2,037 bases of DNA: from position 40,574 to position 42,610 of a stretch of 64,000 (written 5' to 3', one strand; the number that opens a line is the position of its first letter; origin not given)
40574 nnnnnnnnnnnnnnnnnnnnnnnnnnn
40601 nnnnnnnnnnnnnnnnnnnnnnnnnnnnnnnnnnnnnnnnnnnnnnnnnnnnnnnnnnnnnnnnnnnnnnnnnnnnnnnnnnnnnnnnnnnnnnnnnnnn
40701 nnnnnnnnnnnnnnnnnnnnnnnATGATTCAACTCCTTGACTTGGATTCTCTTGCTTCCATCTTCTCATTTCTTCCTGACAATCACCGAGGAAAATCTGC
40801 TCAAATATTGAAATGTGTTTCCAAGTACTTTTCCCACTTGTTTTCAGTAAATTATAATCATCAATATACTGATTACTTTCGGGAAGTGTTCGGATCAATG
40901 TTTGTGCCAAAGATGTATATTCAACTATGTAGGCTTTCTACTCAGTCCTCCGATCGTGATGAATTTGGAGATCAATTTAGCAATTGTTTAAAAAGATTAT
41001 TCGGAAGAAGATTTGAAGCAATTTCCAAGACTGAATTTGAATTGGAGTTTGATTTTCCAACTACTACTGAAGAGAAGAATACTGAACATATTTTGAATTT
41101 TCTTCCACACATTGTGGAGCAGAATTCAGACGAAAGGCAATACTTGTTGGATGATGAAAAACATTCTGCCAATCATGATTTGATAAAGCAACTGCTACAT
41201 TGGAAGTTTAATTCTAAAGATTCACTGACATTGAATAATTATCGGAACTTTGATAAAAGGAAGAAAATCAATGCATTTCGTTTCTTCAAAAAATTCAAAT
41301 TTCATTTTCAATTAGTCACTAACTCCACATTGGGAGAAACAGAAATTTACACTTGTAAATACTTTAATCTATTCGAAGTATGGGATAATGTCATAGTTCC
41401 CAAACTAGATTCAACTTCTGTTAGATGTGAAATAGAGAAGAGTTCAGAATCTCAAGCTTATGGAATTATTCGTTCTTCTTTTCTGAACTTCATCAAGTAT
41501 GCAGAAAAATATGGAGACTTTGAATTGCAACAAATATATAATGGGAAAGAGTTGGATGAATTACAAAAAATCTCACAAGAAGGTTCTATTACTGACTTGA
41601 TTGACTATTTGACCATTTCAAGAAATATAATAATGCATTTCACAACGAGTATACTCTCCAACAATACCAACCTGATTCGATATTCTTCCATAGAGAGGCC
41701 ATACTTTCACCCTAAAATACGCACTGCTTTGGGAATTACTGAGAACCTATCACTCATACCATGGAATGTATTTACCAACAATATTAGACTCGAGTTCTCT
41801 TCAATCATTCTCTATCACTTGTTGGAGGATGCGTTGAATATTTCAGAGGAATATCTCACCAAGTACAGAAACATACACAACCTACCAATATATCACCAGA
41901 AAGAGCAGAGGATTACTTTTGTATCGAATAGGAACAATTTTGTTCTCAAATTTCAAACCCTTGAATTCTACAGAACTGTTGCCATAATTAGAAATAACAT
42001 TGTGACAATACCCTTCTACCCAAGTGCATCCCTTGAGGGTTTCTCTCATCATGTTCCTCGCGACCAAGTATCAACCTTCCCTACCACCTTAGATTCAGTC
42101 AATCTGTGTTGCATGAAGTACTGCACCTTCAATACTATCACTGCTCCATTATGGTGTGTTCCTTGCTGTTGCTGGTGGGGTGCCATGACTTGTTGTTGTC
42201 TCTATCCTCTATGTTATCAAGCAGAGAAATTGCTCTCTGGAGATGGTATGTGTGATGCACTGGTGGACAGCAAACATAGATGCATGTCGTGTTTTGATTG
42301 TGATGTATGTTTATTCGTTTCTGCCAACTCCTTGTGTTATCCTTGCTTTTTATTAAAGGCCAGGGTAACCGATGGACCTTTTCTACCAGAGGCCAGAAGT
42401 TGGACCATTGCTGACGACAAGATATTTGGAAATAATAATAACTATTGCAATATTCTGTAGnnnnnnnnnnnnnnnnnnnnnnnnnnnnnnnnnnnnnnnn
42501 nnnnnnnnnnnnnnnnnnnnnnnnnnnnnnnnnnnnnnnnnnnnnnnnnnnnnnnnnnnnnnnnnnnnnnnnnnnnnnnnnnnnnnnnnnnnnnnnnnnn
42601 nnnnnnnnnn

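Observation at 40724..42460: F-box-like proteins ending in a dense polycysteine tail (two family members in this window)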

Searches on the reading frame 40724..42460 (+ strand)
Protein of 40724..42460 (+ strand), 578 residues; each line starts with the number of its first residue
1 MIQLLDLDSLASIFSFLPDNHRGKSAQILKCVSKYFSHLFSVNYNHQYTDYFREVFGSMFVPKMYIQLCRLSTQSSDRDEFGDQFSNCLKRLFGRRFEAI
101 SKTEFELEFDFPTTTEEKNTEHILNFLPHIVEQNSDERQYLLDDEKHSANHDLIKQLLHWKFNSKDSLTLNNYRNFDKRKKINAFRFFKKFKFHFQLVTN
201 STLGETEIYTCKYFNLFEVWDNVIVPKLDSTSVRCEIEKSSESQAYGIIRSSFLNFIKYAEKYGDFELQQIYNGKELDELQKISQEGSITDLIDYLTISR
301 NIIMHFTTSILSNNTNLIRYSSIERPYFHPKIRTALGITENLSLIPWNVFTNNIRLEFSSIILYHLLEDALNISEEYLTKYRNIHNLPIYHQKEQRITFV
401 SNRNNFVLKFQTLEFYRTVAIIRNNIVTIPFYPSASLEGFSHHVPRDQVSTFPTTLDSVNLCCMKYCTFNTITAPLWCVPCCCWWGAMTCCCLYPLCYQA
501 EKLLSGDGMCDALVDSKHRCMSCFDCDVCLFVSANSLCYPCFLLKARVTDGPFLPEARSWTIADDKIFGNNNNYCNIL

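Call 5: search_protein_families(library=pfam, proteins=[window:40724-42460:+], max_evalue=1)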
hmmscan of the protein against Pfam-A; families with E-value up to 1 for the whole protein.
window:40724-42460:+ (578 aa): 1 family
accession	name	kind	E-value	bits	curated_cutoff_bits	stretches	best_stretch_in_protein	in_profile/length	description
PF14922.11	FWWh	-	0.0049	17.2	25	1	24-91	65-130/150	Protein of unknown function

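Call 9: find_homologous_proteins(query=window:40724-42457:+, max_evalue=0.001)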
Query window:40724-42457:+ (578 aa): 1 proteins with E <= 0.001 among 6294 candidates.
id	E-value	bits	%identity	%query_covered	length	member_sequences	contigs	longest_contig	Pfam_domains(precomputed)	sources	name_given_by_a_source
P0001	0.0e+0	1328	98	100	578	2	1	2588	-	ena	-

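Call 10: find_encoding_contigs(protein=P0001, flank=5000)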
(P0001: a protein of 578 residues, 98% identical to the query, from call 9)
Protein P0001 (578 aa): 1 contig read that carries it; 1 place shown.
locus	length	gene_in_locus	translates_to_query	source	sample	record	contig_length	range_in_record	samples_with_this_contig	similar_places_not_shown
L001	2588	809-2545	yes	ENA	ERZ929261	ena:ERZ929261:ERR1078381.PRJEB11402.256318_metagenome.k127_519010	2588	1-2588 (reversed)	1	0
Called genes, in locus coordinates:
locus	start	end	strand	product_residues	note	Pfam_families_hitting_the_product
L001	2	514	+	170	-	?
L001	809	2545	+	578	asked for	-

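Call 11: find_encoding_contigs(protein=window:40724-42460:+, flank=5000)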
Protein window:40724-42460:+ (578 aa): no gene with exactly this product is on record in the collection.

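Call 19: search_protein_representatives(protein=window:40724-42457:+)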
Query: 578 residues. Proteins with E-value up to 0.001 (for the whole library): 6; up to 1e-10: 3; up to 1e-30: 1. The best 6 are listed.
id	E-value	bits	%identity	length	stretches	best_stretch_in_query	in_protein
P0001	0.0e+00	1327.9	98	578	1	1-578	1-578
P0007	5.2e-20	88.2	29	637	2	253-495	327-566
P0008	2.6e-19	85.9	29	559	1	1-544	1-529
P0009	1.4e-10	57.1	24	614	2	283-548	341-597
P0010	4.3e-05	38.9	26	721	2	291-532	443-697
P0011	1.1e-04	37.6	32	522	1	355-503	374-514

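Call 21: list_cluster_members(proteins=[P0007, P0008, P0009, P0010, P0011, P0001])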
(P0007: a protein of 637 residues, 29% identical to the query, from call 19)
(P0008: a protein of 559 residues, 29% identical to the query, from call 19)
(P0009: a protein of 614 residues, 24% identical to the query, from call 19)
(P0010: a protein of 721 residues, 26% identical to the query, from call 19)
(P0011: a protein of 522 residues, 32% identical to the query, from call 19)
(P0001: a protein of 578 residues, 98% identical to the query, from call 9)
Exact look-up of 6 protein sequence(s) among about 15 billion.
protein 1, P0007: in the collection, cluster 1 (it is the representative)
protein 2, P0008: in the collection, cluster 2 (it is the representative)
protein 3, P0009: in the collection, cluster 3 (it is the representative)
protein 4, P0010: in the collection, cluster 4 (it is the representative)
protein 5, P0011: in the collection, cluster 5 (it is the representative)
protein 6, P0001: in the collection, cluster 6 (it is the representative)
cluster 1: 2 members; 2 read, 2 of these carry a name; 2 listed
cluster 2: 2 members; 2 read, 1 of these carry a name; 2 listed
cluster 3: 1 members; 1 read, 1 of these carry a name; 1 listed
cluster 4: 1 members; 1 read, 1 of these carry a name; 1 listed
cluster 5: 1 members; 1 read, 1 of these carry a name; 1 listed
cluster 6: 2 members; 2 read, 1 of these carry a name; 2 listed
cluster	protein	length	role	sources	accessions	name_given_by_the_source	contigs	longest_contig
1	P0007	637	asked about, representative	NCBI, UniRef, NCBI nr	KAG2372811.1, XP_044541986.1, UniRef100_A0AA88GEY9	hypothetical protein C9374_013175 [Naegleria lovaniensis] | Uncharacterized protein n=1 Tax=Naegleria lovaniensis TaxID=51637 RepID=A0AA88GEY9_NAELO | uncharacterized protein C9374_013175 [Naegleria lovaniensis]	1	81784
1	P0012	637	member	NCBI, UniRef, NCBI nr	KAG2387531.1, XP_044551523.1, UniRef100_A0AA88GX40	hypothetical protein C9374_001125 [Naegleria lovaniensis] | Uncharacterized protein n=1 Tax=Naegleria lovaniensis TaxID=51637 RepID=A0AA88GX40_NAELO | uncharacterized protein C9374_001125 [Naegleria lovaniensis]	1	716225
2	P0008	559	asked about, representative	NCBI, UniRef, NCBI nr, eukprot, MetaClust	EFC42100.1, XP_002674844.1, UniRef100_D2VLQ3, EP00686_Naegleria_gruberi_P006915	predicted protein [Naegleria gruberi] | Predicted protein n=1 Tax=Naegleria gruberi TaxID=5762 RepID=D2VLQ3_NAEGR | uncharacterized protein NAEGRDRAFT_69861 [Naegleria gruberi]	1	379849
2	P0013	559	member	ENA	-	-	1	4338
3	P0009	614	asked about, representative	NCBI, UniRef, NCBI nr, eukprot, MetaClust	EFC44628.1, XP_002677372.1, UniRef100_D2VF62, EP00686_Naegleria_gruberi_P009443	Hypothetical protein NAEGRDRAFT_49040 [Naegleria gruberi] | Uncharacterized protein n=1 Tax=Naegleria gruberi TaxID=5762 RepID=D2VF62_NAEGR | uncharacterized protein NAEGRDRAFT_49040 [Naegleria gruberi]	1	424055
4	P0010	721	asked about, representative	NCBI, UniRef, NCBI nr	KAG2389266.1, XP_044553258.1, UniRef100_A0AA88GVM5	hypothetical protein C9374_014666 [Naegleria lovaniensis] | Uncharacterized protein n=1 Tax=Naegleria lovaniensis TaxID=51637 RepID=A0AA88GVM5_NAELO | uncharacterized protein C9374_014666 [Naegleria lovaniensis]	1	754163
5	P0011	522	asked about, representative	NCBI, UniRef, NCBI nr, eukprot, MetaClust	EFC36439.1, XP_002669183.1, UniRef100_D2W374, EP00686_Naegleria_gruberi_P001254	predicted protein [Naegleria gruberi] | Predicted protein n=1 Tax=Naegleria gruberi TaxID=5762 RepID=D2W374_NAEGR | uncharacterized protein NAEGRDRAFT_54359 [Naegleria gruberi]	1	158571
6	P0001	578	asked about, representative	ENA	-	-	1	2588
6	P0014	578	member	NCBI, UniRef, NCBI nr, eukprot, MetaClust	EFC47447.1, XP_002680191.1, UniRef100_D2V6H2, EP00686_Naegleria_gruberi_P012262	hypothetical protein NAEGRDRAFT_78780 [Naegleria gruberi] | Uncharacterized protein n=1 Tax=Naegleria gruberi TaxID=5762 RepID=D2V6H2_NAEGR | uncharacterized protein NAEGRDRAFT_78780 [Naegleria gruberi]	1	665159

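Call 24: find_homologous_proteins(query=A1, max_evalue=0.01)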
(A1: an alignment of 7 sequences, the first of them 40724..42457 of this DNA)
Query A1 (7 sequences) (578 aa, profile of the alignment): 1 proteins with E <= 0.01 among 8000 candidates.
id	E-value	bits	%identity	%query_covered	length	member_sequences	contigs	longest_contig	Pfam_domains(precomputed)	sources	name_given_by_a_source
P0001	7.0e-175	601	98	100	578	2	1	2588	-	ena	-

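Call 43: predict_structure(alignment_id=A3)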
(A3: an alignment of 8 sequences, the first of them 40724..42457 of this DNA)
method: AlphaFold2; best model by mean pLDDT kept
length: 578 residues; sequences in the alignment: 8
mean_pLDDT: 53.6   pTM: 0.42
mean pLDDT of the five models: 53.6, 48.5, 48.0, 45.7, 44.8
residues with pLDDT >= 90: 0; 70-90: 124; 50-70: 214; < 50: 240
segments of 3 or more residues with pLDDT < 50: 1-3, 116-151, 200-220, 227-239, 314-345, 391-396, 459-578
pLDDT, mean of each block of 10 residues (from residue 1): 53 53 57 62 60 62 63 57 72 69 67 52 44 36 35 66 62 62 69 57 34 41 51 46 64 72 76 83 79 77 66 41 35 40 49 64 53 65 73 49 71 61 78 62 79 57 34 29 31 31 35 32 33 32 30 33 34 24
secondary structure, 60 per line:
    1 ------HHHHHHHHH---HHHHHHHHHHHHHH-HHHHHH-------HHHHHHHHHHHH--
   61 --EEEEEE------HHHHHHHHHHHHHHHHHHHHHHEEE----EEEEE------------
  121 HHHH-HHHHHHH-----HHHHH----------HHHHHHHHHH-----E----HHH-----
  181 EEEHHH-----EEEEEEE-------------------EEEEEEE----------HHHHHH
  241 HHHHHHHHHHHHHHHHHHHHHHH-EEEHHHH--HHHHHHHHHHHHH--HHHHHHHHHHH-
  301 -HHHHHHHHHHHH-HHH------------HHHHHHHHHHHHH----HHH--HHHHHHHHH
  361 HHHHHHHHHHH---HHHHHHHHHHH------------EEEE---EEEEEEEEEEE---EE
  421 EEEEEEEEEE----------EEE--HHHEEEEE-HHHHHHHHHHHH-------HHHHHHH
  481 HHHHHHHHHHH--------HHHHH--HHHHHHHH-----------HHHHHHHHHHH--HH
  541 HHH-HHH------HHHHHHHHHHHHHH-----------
elements in order: H7-15 H19-32 H34-39 H47-58 E63-68 H75-96 E97-99 E104-108 H121-124 H126-132 H138-142 H153-162 E181-183 E192-198 E218-224 H235-263 E265-267 H268-271 H274-286 H289-299 H302-313 H330-342 H352-371 H375-385 E398-401 E405-415 E419-430 E441-443 E449-453 H455-466 H474-491 H500-504 H507-514 H526-536 H539-543 H554-567

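Call 48: find_encoding_contigs(protein=P0011, flank=3000, max_places=2)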
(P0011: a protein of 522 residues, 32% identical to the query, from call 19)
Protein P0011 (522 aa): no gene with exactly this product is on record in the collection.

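Call 49: fold_search(model_id=the predicted structure, library=pdb)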
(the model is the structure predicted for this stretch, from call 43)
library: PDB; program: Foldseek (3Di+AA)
matches with E <= 10: 434; with E <= 0.001: 0
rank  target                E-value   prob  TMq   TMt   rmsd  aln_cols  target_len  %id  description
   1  4l7k_D                5.1e-01  0.28  0.09  0.33  15.2       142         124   13  Crystal Structure of Ketosteroid Isomerase D38E from Pseudomonas Testosteroni (tKSI) (released 2013-07-03)
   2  5cxo_B                5.9e-01  0.75  0.09  0.32   9.5        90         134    6  Intriguing role of epoxide hydrolase/cyclase-like enzyme SalBIII in pyran ring formation in polyether salinomycin (released 2015-09-30)
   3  5ugi                  6.2e-01  0.35  0.09  0.36  14.4       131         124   13  Crystal Structure of Ketosteroid Isomerase D38GF54A mutant from Pseudomonas Testosteroni (tKSI) bound to Equilenin (released 2017-11-15)
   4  5nzr_G                6.5e-01  0.04  0.07  0.06  26.2       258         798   11  The structure of the COPI coat leaf (released 2017-06-28)
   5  1ogz                  7.2e-01  0.30  0.09  0.35  14.5       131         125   13  Crystal Structure Of 5-3-Ketosteroid Isomerase Mutants P39A Complexed With Equilenin From Pseudomonas Testosteroni (released 2003-09-04)
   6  8cht_A                7.6e-01  0.20  0.08  0.21  12.8        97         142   14  Crystal structure of human PURA (fragment Glu57-Glu212, PUR repeat I and II) (released 2024-02-21)
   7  5cnl_B                7.6e-01  0.09  0.07  0.20  15.3       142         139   12  Crystal structure of an IcmL-like type IV secretion system protein (lpg0120) from Legionella pneumophila subsp. pneumo (released 2015-08-05)
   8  8cht_C                8.0e-01  0.13  0.06  0.17  13.5       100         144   14  Crystal structure of human PURA (fragment Glu57-Glu212, PUR repeat I and II) (released 2024-02-21)
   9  9nu2_D                8.4e-01  0.30  0.06  0.12   9.6       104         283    7  Uromodulin filament lattice in the straight arrangement from human urine (released 2025-05-21)
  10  7khy                  8.4e-01  0.08  0.07  0.13  16.5       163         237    8  Crystal structure of OXA-163 K73A in complex with meropenem (released 2021-02-10)
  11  3t8u_B                9.3e-01  0.18  0.09  0.32  14.4       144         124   14  Crystal structure of ketosteroid isomerase Y14AY55FD99A from Pseudomonas testosteroni (released 2011-11-23)
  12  6uae_B                9.7e-01  0.30  0.09  0.37  14.7       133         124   10  Ketosteroid isomerase (C. testosteroni) with truncated & designed loop for precise positioning of a catalytic E38 (released 2020-09-16)
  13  3nxj_A                9.7e-01  0.30  0.10  0.37  14.8       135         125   13  Crystal Structure of Ketosteroid Isomerase D99N from Pseudomonas Testosteroni (tKSI) (released 2011-08-03)
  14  5odz_D                9.7e-01  0.06  0.06  0.12  18.2       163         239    8  CRYSTAL STRUCTURE OF THE BETA-LACTAMASE OXA-163 (released 2017-10-18)
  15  9nu1_A                1.0e+00  0.25  0.06  0.11   9.7       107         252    6  Uromodulin filament lattice interface from human urine (released 2025-05-21)
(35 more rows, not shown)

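Call 52: search_protein_families(library=pfam, proteins=[P0007, P0008, P0009, P0010, P0011], max_evalue=1)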
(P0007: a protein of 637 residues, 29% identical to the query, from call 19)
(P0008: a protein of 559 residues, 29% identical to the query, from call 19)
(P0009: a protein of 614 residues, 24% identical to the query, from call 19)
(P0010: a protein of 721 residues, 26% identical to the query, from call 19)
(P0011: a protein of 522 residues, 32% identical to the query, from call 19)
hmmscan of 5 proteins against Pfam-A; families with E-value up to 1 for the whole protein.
P0007 (637 aa): 0 families

P0008 (559 aa): 0 families

P0009 (614 aa): 1 family
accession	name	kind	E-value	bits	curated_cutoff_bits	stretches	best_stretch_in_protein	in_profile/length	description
PF14969.11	DUF4508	-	0.12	13.2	27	0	165-215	18-69/97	Domain of unknown function (DUF4508)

P0010 (721 aa): 0 families

P0011 (522 aa): 3 families
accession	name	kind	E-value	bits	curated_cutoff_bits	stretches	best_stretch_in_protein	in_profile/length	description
PF06743.20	FAST_1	-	0.022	15.1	27.4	1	461-496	15-50/72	FAST kinase-like protein, subdomain 1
PF23371.1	Vp24_capsid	-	0.048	13.6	27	1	311-392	90-173/192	Capsid protein Vp24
PF02825.26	WWE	-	0.16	12.8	21.1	0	399-434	14-47/67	WWE domain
